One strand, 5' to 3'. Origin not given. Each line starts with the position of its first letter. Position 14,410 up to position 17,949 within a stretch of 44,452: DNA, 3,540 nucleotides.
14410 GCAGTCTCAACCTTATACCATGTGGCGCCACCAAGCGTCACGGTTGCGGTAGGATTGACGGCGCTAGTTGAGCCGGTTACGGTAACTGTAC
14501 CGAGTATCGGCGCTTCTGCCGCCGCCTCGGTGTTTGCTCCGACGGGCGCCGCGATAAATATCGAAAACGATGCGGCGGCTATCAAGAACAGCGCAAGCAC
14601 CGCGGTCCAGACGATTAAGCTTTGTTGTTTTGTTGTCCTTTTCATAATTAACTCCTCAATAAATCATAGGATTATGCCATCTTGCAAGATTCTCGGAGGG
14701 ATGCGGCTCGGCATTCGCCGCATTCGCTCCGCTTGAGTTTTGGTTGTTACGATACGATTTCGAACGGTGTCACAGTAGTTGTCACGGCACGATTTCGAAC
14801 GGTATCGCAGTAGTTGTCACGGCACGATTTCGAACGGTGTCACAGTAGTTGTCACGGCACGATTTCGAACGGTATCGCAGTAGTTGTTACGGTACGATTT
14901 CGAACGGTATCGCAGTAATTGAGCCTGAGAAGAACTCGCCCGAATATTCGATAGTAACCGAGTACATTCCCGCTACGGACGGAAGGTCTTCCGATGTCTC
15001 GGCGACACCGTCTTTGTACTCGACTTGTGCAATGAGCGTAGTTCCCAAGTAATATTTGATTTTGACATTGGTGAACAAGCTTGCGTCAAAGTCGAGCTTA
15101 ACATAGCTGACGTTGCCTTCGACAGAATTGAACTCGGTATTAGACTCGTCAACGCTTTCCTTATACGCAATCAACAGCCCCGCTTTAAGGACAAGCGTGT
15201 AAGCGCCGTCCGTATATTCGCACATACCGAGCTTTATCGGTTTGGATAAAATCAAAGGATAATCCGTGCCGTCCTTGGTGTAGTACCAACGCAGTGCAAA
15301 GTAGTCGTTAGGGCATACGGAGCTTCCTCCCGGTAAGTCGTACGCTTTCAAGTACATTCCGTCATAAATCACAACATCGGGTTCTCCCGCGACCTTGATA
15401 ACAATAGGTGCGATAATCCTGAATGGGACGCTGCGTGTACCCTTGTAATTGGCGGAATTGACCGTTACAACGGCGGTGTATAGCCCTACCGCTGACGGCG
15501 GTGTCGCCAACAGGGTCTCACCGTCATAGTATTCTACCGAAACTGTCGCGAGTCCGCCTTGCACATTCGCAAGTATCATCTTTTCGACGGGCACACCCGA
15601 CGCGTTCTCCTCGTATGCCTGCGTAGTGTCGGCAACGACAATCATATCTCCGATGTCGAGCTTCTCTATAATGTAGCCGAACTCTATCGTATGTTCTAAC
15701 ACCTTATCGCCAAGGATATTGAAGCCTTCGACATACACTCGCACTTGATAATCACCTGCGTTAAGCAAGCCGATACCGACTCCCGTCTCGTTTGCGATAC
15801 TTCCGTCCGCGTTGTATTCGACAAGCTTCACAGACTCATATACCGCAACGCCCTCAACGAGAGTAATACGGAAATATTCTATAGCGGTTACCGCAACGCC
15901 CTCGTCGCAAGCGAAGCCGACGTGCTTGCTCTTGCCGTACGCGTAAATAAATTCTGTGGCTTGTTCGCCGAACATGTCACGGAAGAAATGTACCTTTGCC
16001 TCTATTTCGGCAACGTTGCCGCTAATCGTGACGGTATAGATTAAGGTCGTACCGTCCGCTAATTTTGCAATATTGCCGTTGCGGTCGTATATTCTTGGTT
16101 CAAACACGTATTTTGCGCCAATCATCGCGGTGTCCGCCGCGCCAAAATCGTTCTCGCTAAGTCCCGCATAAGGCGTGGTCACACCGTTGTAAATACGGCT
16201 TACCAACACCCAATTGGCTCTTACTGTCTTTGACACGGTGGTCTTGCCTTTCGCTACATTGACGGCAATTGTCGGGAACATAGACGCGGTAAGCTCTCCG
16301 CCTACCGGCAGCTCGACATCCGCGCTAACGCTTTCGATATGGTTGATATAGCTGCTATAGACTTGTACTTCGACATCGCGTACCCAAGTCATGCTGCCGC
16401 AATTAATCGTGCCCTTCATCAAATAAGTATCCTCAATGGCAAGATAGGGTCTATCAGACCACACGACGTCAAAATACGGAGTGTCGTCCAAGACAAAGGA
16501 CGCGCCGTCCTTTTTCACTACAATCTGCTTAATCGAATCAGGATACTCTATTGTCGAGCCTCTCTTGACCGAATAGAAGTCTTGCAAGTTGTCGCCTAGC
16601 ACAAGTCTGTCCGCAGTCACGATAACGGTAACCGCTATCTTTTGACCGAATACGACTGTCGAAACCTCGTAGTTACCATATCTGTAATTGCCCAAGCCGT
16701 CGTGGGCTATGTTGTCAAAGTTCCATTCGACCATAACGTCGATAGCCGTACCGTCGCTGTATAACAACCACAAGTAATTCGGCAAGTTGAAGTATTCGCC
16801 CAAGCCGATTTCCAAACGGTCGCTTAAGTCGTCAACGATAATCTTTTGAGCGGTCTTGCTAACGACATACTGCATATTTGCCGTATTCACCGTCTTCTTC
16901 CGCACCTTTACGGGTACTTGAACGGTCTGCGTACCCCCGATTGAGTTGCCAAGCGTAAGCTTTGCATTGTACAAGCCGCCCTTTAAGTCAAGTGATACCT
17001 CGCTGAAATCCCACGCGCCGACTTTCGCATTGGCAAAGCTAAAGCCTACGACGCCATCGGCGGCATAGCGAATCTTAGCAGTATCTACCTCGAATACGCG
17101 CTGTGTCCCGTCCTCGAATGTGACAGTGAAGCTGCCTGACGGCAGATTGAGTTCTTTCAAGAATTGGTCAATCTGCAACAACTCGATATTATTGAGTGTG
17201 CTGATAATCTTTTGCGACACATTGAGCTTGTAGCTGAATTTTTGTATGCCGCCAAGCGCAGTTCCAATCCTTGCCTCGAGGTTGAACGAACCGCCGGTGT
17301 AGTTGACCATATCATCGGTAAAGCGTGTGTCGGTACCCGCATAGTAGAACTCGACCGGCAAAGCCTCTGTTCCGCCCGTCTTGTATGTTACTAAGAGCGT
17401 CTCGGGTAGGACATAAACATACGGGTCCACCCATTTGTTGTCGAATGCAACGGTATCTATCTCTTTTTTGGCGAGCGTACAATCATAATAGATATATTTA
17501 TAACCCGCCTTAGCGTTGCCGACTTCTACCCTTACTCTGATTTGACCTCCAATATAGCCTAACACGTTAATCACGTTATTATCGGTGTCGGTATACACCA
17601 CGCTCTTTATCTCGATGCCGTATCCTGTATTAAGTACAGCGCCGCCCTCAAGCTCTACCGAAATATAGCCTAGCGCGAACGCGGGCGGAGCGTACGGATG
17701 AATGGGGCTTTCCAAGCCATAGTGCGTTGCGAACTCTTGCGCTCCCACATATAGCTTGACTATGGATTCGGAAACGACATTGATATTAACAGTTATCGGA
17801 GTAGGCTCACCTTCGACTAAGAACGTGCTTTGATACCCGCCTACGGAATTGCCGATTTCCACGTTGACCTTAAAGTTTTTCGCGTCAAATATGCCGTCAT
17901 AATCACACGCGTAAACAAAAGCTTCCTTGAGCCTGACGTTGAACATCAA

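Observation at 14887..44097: Uninterrupted 29.2-kb gene encoding a 9,736-aa predicted lipoprotein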

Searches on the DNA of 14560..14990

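Call 97: search_rna_families(source=window, start=14560, end=14990, threshold=evalue, max_evalue=1)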
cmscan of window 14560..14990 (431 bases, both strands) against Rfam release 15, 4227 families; matches with E-value up to 1: 0.
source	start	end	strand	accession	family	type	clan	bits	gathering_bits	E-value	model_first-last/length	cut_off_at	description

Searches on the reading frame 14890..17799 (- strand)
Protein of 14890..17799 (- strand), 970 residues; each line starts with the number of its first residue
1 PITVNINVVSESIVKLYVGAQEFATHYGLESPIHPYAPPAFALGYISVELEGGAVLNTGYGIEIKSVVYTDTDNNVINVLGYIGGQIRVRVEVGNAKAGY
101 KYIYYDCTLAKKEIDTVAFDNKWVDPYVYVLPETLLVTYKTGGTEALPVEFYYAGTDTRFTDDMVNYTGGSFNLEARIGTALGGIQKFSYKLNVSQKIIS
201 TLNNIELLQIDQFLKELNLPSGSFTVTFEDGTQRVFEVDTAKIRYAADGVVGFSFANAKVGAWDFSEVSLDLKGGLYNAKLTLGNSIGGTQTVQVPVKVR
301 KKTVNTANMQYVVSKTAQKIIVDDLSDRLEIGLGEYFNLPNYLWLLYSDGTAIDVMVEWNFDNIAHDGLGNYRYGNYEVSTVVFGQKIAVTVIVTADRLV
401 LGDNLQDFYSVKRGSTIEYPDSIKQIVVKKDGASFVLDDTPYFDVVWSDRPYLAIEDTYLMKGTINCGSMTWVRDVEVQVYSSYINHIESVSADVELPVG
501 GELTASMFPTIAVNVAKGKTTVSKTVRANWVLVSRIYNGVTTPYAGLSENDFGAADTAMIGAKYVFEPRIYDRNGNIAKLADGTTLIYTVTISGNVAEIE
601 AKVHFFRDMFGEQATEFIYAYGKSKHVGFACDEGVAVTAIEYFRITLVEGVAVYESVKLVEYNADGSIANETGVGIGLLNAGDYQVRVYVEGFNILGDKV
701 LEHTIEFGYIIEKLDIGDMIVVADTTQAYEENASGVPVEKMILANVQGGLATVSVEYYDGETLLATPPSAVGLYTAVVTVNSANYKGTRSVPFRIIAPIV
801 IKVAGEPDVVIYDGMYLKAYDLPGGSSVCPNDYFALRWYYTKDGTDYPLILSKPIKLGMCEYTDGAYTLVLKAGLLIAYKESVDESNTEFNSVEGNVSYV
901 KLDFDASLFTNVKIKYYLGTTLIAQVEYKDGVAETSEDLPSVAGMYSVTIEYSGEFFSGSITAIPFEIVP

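Call 10: search_protein_families(library=pfam, proteins=[window:14890-17799:-], max_evalue=1)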
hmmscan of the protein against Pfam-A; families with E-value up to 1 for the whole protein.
window:14890-17799:- (970 aa): 2 families
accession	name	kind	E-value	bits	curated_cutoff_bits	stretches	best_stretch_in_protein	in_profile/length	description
PF07532.17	Big_4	-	4.4e-07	29.8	22.1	1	330-374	7-52/59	Bacterial Ig-like domain (group 4)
PF18887.5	MBG_3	-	0.00068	20.1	25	1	749-793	27-66/72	MBG domain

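Call 11: search_protein_families(library=ncbifam, proteins=[window:14890-17799:-], max_evalue=1)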
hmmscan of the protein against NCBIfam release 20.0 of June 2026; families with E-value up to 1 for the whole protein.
window:14890-17799:- (970 aa): 0 families
